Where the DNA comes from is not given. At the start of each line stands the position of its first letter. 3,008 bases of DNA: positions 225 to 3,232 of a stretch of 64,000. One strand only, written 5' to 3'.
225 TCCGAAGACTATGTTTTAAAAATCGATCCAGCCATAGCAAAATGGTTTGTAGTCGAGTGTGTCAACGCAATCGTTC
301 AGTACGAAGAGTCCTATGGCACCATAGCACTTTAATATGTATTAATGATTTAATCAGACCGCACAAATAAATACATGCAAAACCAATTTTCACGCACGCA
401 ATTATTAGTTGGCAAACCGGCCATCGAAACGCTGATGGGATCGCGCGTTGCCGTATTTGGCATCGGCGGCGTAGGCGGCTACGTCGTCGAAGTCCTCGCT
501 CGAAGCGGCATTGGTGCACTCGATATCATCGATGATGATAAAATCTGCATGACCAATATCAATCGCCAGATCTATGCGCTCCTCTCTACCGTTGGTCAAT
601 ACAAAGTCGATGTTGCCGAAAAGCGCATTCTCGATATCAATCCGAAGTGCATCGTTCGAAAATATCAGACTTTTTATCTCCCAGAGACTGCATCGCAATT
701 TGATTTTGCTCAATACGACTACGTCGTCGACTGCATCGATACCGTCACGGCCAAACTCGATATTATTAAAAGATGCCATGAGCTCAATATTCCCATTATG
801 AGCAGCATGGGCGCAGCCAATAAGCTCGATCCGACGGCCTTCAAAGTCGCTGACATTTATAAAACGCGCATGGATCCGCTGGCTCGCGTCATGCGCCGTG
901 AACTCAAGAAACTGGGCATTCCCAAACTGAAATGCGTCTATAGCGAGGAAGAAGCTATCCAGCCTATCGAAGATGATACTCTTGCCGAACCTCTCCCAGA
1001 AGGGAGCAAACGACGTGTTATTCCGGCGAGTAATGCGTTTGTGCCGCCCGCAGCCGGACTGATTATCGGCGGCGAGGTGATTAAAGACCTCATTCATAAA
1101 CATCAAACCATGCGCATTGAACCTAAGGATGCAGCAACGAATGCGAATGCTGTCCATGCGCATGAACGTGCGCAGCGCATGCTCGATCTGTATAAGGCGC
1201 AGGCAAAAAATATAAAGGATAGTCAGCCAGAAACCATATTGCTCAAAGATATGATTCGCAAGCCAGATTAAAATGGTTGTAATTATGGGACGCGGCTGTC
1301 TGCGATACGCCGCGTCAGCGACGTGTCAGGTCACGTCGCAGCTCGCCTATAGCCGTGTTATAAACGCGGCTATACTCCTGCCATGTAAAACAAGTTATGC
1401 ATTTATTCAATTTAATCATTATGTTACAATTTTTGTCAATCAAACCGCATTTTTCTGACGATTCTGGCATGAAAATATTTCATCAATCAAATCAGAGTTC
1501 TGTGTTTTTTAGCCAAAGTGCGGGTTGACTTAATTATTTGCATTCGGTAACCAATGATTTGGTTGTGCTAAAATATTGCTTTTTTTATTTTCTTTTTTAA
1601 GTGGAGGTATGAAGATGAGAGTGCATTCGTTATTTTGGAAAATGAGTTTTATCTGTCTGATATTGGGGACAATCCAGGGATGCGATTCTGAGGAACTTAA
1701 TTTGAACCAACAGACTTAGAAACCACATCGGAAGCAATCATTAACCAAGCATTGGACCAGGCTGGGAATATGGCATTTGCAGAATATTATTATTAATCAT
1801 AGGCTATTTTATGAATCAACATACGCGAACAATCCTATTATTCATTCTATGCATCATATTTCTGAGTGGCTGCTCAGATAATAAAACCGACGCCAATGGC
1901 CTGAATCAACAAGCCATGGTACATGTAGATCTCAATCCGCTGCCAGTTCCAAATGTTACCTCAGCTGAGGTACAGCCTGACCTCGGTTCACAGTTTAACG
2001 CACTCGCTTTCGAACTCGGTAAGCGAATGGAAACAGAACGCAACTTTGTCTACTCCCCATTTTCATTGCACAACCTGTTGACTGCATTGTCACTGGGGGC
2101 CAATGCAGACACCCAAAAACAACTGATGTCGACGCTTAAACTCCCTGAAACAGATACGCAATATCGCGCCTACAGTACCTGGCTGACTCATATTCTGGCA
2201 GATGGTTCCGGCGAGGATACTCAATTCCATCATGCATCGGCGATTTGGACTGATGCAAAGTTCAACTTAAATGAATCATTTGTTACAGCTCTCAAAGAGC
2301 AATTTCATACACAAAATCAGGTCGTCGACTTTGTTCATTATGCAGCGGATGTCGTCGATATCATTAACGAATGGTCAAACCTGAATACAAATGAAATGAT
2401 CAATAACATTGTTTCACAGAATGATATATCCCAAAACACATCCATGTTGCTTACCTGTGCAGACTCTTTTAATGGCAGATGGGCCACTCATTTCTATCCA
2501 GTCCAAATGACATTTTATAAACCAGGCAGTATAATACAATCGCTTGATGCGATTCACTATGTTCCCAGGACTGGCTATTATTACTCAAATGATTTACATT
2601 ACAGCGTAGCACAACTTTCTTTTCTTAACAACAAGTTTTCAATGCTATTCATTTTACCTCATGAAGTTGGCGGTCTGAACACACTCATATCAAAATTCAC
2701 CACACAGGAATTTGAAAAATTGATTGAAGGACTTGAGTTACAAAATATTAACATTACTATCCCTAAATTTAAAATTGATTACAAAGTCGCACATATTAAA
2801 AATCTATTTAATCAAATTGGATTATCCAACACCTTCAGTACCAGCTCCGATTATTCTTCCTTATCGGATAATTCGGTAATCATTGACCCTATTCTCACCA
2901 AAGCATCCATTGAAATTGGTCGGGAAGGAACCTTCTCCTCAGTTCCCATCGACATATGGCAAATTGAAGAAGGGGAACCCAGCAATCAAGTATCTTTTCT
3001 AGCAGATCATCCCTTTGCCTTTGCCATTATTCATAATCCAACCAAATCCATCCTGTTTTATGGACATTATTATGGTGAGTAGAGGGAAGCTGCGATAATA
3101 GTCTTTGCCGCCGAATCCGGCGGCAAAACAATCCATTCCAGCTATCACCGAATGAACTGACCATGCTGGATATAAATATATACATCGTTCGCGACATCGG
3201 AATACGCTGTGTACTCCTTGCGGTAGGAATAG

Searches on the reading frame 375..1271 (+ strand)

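Call 36: search_protein_families(library=pfam, proteins=[window:375-1271:+], max_evalue=0.0001)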
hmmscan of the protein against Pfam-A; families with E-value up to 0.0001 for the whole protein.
window:375-1271:+ (298 aa): 1 family
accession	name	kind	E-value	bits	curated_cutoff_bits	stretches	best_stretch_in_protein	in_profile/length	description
PF00899.27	ThiF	-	3.8e-37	128.1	28.1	1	10-157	6-154/238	ThiF family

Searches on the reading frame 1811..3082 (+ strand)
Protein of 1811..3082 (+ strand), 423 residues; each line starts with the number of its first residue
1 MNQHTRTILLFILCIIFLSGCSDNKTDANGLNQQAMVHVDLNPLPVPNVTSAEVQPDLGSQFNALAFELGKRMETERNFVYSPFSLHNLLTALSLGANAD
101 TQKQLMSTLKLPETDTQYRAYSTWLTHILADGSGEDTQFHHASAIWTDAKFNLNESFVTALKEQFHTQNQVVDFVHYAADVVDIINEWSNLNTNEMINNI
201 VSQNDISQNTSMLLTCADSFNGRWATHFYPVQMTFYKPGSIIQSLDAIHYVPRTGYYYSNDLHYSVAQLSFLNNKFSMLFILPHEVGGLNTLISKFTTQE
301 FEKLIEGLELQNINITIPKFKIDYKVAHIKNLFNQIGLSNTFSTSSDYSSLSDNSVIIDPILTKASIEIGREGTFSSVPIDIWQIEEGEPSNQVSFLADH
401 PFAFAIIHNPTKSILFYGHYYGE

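Call 36: search_protein_families(library=pfam, proteins=[window:1811-3082:+], max_evalue=0.0001)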
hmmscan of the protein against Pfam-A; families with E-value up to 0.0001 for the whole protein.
window:1811-3082:+ (423 aa): 1 family
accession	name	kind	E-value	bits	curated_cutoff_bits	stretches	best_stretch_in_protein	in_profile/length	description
PF00079.25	Serpin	-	1.3e-70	239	27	1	63-420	4-367/370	Serpin (serine protease inhibitor)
